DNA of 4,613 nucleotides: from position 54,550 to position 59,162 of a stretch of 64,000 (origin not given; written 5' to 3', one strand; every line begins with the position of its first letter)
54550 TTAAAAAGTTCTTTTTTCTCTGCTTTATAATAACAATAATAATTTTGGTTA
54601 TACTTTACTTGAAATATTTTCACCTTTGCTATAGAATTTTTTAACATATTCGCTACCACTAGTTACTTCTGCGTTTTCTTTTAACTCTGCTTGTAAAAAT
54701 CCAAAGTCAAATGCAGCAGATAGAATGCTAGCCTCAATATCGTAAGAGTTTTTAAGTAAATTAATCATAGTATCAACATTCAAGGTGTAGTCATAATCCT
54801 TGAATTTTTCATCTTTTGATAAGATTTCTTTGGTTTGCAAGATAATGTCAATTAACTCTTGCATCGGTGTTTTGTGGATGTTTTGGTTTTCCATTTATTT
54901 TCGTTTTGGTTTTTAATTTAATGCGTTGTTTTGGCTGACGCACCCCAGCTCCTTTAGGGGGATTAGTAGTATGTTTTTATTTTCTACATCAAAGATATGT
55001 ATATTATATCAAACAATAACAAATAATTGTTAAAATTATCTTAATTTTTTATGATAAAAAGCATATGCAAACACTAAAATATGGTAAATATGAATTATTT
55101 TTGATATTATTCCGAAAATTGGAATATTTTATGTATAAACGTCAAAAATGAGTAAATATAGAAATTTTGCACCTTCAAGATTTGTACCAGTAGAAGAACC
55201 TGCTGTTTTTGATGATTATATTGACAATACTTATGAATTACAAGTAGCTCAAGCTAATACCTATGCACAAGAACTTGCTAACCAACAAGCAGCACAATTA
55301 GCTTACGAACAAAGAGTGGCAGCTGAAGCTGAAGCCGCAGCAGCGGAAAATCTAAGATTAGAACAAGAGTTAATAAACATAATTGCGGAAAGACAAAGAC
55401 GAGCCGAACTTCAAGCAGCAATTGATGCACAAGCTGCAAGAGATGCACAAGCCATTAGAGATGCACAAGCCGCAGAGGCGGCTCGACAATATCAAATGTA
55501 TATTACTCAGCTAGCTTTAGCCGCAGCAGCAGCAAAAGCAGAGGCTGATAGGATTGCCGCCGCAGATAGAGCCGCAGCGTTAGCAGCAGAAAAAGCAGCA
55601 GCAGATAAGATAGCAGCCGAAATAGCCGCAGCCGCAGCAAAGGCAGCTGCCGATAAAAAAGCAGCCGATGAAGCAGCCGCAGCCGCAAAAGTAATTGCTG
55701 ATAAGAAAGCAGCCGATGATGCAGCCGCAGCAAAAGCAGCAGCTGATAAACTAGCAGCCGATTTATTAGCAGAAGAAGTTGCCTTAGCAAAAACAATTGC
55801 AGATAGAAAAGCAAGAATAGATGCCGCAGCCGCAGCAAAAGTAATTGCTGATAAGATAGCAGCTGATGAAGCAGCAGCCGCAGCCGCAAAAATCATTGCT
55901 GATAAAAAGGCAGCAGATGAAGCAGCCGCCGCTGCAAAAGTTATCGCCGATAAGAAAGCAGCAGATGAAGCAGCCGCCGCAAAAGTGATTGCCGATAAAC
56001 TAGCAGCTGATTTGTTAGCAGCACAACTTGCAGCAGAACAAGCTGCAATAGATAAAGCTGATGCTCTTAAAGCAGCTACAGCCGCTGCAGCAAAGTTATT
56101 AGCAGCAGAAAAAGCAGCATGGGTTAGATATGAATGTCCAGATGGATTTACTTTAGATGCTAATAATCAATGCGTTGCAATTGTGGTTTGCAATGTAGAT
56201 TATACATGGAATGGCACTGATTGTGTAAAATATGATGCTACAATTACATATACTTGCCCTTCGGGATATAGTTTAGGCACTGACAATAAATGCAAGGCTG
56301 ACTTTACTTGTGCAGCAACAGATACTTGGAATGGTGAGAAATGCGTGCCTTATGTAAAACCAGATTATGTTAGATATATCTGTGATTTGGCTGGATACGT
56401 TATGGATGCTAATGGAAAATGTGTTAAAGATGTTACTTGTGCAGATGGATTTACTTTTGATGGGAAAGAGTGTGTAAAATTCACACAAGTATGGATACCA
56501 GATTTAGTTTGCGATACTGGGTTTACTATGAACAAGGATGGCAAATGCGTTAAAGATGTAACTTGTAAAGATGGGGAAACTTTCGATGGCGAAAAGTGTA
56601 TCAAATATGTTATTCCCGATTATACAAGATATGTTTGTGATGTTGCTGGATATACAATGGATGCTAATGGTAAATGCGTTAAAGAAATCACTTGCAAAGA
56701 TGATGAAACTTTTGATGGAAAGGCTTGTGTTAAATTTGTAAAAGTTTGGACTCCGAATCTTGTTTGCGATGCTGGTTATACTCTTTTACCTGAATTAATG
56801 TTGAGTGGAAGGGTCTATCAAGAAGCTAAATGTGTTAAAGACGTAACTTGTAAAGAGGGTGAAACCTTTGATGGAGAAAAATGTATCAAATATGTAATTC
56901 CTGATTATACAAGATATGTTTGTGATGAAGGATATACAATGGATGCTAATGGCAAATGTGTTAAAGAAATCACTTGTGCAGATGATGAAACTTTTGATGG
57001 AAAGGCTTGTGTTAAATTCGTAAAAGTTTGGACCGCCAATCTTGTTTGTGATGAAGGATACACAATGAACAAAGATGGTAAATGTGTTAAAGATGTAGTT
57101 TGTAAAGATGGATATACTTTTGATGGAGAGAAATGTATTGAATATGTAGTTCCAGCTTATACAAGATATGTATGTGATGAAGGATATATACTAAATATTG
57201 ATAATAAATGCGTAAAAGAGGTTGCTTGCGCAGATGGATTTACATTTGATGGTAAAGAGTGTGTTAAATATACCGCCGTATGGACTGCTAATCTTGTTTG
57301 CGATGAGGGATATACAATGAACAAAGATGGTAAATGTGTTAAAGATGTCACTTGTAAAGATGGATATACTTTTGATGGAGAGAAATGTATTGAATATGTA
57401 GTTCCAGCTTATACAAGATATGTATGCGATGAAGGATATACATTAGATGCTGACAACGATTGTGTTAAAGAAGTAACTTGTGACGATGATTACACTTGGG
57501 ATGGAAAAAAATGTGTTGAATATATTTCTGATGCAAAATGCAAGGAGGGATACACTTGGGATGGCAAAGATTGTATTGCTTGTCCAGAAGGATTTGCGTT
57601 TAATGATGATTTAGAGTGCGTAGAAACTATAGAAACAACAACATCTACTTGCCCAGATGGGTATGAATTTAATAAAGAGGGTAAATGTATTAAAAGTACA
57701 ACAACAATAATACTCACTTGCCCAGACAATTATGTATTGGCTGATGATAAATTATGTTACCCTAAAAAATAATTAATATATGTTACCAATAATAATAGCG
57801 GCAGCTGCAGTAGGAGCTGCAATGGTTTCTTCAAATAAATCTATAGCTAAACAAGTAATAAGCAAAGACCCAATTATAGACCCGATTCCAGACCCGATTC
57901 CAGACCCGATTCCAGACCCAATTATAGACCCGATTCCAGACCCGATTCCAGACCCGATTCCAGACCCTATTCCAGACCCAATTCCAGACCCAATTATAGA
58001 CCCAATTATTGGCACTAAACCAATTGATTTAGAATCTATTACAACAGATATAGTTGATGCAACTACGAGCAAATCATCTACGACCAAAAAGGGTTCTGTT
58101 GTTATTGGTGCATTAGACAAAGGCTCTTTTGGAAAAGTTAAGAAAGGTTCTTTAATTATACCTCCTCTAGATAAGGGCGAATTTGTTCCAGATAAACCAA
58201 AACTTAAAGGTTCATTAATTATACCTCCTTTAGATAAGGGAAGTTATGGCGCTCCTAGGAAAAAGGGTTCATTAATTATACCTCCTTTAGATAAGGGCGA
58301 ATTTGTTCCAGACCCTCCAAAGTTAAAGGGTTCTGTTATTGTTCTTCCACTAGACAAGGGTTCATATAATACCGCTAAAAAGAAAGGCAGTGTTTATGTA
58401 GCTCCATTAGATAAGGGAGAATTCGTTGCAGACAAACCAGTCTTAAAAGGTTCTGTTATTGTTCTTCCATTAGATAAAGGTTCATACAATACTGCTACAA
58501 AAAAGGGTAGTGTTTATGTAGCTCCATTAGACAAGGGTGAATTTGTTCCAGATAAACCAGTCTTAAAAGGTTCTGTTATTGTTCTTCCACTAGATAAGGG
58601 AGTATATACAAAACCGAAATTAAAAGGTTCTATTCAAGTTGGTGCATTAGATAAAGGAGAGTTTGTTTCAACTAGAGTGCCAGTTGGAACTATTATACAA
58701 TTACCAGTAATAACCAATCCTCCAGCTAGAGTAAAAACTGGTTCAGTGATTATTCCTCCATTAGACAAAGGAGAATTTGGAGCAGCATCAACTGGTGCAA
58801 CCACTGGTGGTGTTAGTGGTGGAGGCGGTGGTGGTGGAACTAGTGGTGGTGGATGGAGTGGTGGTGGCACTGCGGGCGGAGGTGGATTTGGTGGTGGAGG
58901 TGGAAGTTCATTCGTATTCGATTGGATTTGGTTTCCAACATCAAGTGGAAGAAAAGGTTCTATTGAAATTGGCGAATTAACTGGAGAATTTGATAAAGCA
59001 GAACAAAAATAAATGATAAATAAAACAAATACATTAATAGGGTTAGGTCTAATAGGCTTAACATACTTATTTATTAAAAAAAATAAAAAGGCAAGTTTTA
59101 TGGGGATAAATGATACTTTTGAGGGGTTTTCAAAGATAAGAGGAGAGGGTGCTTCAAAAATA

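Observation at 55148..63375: Block of anchored mosaic proteins combining Ala/Lys coiled coils, Cys-module arrays and microsatellite-like coding repeats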

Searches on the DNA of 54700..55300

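Call 78: search_rna_families(source=window, start=54700, end=55300, threshold=evalue, max_evalue=1)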
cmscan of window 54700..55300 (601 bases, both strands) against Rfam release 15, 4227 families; matches with E-value up to 1: 0.
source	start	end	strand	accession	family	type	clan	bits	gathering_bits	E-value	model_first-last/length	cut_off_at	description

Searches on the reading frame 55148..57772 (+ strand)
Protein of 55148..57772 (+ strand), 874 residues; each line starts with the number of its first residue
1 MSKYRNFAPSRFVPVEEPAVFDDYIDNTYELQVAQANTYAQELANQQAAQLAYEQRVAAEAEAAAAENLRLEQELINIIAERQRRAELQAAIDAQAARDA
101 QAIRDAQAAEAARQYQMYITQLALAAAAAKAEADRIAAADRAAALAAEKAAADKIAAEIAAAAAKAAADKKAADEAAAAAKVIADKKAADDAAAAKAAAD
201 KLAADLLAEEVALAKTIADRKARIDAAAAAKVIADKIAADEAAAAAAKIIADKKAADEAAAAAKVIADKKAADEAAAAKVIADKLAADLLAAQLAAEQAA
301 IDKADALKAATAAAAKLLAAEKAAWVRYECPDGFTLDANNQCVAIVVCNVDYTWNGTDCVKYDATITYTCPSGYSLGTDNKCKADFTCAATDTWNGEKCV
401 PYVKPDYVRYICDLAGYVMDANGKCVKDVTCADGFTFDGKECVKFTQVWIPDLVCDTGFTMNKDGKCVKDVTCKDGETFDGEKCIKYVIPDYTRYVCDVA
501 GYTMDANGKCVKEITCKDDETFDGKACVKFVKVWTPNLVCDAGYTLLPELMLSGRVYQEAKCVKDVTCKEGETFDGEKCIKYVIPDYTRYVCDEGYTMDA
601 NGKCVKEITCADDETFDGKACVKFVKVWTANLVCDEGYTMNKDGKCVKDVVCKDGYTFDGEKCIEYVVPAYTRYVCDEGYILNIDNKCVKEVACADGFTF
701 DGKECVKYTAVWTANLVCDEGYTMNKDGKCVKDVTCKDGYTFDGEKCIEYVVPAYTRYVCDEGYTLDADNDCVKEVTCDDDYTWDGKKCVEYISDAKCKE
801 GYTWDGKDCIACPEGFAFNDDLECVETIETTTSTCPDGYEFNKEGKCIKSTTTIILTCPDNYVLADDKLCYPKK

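Call 7: search_protein_families(library=pfam, proteins=[window:55148-57772:+], max_evalue=0.1)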
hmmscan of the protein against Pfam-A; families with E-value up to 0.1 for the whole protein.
window:55148-57772:+ (874 aa): 6 families
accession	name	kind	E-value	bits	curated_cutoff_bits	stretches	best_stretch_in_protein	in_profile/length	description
PF12662.13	cEGF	-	4.1e-17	62.1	26.6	0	329-345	5-22/24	Complement Clr-like EGF-like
PF00084.26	Sushi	-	2.5e-15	57.1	20.7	2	749-789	18-56/56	Sushi repeat (SCR repeat)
PF19202.5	DUF5874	-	1.8e-12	47.9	27.1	1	411-445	5-37/74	Family of unknown function (DUF5874)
PF01826.23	TIL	-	7.9e-08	32.8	24.5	0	717-736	36-55/55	Trypsin Inhibitor like cysteine rich domain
PF13948.11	DUF4215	-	0.023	15.5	27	0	674-705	2-32/47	Domain of unknown function (DUF4215)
PF16371.11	MetallophosN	-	0.05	14.3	35.6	0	366-386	41-61/77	N terminal of Calcineurin-like phosphoesterase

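Call 8: search_protein_families(library=phrogs, proteins=[window:55148-57772:+], max_evalue=0.01)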
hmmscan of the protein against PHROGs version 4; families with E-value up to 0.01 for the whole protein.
window:55148-57772:+ (874 aa): 3 families
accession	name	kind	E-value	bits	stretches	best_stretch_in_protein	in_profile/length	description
phrog_37095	-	unknown function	0.0005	21.2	0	618-665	11-58/60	-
phrog_33711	-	unknown function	0.0027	18.9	0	489-515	66-92/95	-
phrog_2047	-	unknown function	0.0046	17.7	0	639-655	15-31/49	-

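Call 12: search_dna_similar(query=window:55148-57772:+, collection=phages, mode=protein, max_evalue=0.001)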
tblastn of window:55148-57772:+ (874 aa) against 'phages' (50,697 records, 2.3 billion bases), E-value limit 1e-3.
No match.

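Call 35: search_protein_families(library=ncbifam, proteins=[window:55148-57772:+], max_evalue=0.1)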
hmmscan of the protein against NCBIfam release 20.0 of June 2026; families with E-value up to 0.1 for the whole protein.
window:55148-57772:+ (874 aa): 0 families

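Call 74: search_protein_families(library=padloc, proteins=[window:55148-57772:+], max_evalue=0.01)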
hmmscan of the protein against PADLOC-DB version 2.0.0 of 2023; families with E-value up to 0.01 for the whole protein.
window:55148-57772:+ (874 aa): 0 families

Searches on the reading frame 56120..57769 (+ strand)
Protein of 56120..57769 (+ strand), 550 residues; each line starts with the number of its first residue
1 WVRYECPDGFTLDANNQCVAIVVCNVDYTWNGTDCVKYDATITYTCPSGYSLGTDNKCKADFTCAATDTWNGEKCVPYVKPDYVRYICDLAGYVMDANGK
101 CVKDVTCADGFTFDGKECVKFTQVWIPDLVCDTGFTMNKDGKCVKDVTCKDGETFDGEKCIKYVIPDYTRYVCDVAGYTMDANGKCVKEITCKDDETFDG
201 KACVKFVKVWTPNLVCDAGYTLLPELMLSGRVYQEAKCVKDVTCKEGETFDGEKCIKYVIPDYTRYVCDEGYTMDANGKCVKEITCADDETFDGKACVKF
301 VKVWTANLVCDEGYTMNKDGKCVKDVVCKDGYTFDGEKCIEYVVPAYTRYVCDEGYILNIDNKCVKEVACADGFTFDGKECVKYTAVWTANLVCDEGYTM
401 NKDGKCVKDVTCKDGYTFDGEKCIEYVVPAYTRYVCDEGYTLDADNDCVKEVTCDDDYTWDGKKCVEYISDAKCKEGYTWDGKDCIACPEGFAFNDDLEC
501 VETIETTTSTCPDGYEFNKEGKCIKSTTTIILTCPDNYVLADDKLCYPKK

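Call 26: find_homologous_proteins(query=window:56120-57769:+, max_evalue=0.001)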
Query seq(550 aa) (550 aa): 5 proteins with E <= 0.001 among 8000 candidates.
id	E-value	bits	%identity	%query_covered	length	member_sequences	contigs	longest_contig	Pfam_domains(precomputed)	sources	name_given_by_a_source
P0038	1.9e-8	52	30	52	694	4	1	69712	PF07714.24,PF00069.32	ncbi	-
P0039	3.2e-8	51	28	45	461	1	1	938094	PF19202.7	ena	-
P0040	6.9e-8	50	28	88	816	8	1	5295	PF25636.2,PF12662.14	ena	-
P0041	2.8e-7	48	26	71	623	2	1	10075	-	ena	-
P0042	5.5e-5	40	25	97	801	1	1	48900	-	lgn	-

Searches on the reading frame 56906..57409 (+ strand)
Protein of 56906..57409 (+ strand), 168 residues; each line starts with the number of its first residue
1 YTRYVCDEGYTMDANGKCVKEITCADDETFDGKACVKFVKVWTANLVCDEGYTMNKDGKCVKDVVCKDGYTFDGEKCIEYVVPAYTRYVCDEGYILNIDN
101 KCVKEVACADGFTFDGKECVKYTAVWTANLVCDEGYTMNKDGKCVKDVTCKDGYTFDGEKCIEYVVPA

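Call 67: predict_structure(alignment_id=A4)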
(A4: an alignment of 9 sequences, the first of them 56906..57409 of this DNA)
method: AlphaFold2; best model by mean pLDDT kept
length: 168 residues; sequences in the alignment: 9
mean_pLDDT: 52.0   pTM: 0.22
mean pLDDT of the five models: 52.0, 51.2, 50.5, 50.4, 46.5
residues with pLDDT >= 90: 0; 70-90: 6; 50-70: 110; < 50: 52
segments of 3 or more residues with pLDDT < 50: 1-5, 37-48, 79-91, 122-133, 164-168
pLDDT, mean of each block of 10 residues (from residue 1): 49 56 59 48 40 59 63 54 35 51 58 55 36 51 60 62 48
secondary structure, 60 per line:
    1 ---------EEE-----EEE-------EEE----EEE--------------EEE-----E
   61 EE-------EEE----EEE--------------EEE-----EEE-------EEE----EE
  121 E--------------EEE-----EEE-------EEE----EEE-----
elements in order: E10-12 E18-20 E28-30 E35-37 E52-54 E60-62 E70-72 E77-79 E94-96 E102-104 E112-114 E119-121 E136-138 E144-146 E154-156 E161-163

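Call 114: fold_search(model_id=the predicted structure, library=pdb)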
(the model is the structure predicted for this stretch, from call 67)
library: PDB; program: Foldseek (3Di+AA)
matches with E <= 10: 257; with E <= 0.001: 0
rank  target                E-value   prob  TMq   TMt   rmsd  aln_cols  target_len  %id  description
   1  8jxh_B                8.2e-03  0.25  0.14  0.03  25.7       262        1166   14  rat megalin RAP complex wingA (released 2024-06-19)
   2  10ft_B                8.7e-03  0.11  0.10  0.09  19.3       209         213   20  Cryo-EM structure of receptor tyrosine kinase ROS1 in complex with NELL2 (released 2026-02-25)
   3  9i3v_B                1.1e-02  0.13  0.12  0.01  37.4       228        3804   19  Cryo-EM structure of the human LRP2 ectodomain (released 2026-02-04)
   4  3s6x_C                1.3e-02  0.14  0.10  0.06  38.9       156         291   12  Structure of reovirus attachment protein sigma1 in complex with alpha-2,3-sialyllactose (released 2011-11-23)
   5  3s6y_A                1.4e-02  0.16  0.10  0.07  37.9       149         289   10  Structure of reovirus attachment protein sigma1 in complex with alpha-2,6-sialyllactose (released 2011-11-23)
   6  3s6z_C                1.4e-02  0.14  0.10  0.06  39.4       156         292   12  Structure of reovirus attachment protein sigma1 in complex with alpha-2,8-disialyllactose (released 2011-11-23)
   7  9qaw_A                1.5e-02  0.12  0.11  0.02  20.1       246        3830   16  CryoEM structure of the human LRP2 receptor ectodomain in complex with LRPAP1 (released 2026-03-11)
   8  6pog_B                1.9e-02  0.12  0.11  0.08  25.1       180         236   23  Crystal structure of the NELL2 EGF1-6-Robo3 FN1 complex (released 2020-05-06)
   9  8jxi_A                2.0e-02  0.20  0.15  0.03  20.5       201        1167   19  rat megalin RAP complex wingB (released 2024-06-19)
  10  3s6x_A                2.0e-02  0.14  0.10  0.07  37.1       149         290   10  Structure of reovirus attachment protein sigma1 in complex with alpha-2,3-sialyllactose (released 2011-11-23)
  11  8jut_A                2.3e-02  0.14  0.13  0.01  20.1       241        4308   14  rat megalin RAP complex (released 2024-06-19)
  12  6gao_B                2.8e-02  0.38  0.10  0.08  18.2        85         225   14  Crystal structure of the T1L reovirus sigma1 coiled coil tail and body (released 2018-04-25)
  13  8uur_A                2.8e-02  0.21  0.12  0.09  18.1        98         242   12  Structure of Serratia proteamaculans antifeeding prophage mini-fibre (AfpX13) (released 2025-08-27)
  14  8jxf_B                2.8e-02  0.13  0.12  0.03  22.1       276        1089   12  rat megalin RAP complex bodyA (released 2024-06-19)
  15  8jxc_A                3.2e-02  0.18  0.15  0.03  29.0       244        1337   14  rat megalin wingB (released 2024-06-19)
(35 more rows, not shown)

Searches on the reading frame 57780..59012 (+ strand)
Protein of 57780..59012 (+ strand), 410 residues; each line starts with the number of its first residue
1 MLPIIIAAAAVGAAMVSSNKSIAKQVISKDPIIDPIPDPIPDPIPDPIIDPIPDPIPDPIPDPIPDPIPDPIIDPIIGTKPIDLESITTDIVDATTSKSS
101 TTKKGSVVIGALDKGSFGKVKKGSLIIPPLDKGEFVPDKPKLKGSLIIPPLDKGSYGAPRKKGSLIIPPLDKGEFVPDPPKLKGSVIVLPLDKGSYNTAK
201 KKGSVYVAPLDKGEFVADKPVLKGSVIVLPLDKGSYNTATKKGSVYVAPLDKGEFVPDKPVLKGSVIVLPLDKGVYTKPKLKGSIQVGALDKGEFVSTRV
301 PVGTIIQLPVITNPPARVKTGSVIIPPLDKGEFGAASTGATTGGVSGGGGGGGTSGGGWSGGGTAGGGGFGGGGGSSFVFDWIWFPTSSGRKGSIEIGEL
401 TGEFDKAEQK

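Call 7: search_protein_families(library=pfam, proteins=[window:57780-59012:+], max_evalue=0.1)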
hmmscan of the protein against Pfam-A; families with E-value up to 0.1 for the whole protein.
window:57780-59012:+ (410 aa): 2 families
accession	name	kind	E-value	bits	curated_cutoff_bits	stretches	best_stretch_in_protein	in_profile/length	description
PF24819.1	DUF7710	-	0.016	15.7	27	0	212-245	21-54/86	Domain of unknown function (DUF7710)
PF15955.10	Cuticle_4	-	0.034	15.3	27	0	187-210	36-59/77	Cuticle protein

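Call 8: search_protein_families(library=phrogs, proteins=[window:57780-59012:+], max_evalue=0.01)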
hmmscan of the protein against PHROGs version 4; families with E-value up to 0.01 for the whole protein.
window:57780-59012:+ (410 aa): 0 families

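Call 35: search_protein_families(library=ncbifam, proteins=[window:57780-59012:+], max_evalue=0.1)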
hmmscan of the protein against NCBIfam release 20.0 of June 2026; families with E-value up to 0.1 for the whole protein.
window:57780-59012:+ (410 aa): 3 families
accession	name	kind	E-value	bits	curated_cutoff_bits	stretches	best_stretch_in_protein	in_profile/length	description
NF033186.1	internalin_K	exception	2e-05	23.2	1100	1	34-105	509-579/604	class 1 internalin InlK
NF008084.0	PRK10819.1-5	equivalog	0.001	19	315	1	11-68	53-111/249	TonB system transport protein TonB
NF037973.1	metallo_SslE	exception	0.0053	14.1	3000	1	16-72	31-87/1519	lipoprotein metalloprotease SslE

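Call 74: search_protein_families(library=padloc, proteins=[window:57780-59012:+], max_evalue=0.01)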
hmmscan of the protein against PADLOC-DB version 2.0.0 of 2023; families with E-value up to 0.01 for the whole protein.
window:57780-59012:+ (410 aa): 0 families

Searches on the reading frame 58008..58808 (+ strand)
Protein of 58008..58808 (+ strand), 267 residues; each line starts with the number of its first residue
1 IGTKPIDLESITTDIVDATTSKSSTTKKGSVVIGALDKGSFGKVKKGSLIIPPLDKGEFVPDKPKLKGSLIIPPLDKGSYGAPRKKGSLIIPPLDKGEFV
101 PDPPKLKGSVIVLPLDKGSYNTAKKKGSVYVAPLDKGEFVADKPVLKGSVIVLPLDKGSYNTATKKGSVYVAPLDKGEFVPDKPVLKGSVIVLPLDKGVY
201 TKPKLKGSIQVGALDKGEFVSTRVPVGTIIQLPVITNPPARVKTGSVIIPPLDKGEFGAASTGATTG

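Call 86: find_homologous_proteins(query=window:58008-58808:+, max_evalue=0.001)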
Query seq(267 aa) (267 aa): 9 proteins with E <= 0.001 among 2436 candidates.
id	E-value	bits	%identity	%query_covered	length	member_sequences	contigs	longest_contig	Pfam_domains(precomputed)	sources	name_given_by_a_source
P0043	1.5e-100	354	51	94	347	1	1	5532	-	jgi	jgi:uncharacterized membrane protein YgcG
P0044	6.7e-79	283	68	66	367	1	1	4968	-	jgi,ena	jgi:uncharacterized membrane protein YgcG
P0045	2.9e-52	196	85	42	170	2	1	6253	-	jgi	jgi:hypothetical protein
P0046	1.7e-36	144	76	36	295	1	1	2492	-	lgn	-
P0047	3.2e-29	120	61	32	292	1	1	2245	-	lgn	-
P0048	1.9e-24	105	48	52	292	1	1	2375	-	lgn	-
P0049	7.5e-17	80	49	33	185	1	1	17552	-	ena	-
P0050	1.0e-14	73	49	34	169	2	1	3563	-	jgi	jgi:hypothetical protein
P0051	6.3e-14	70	48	33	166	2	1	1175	-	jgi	jgi:hypothetical protein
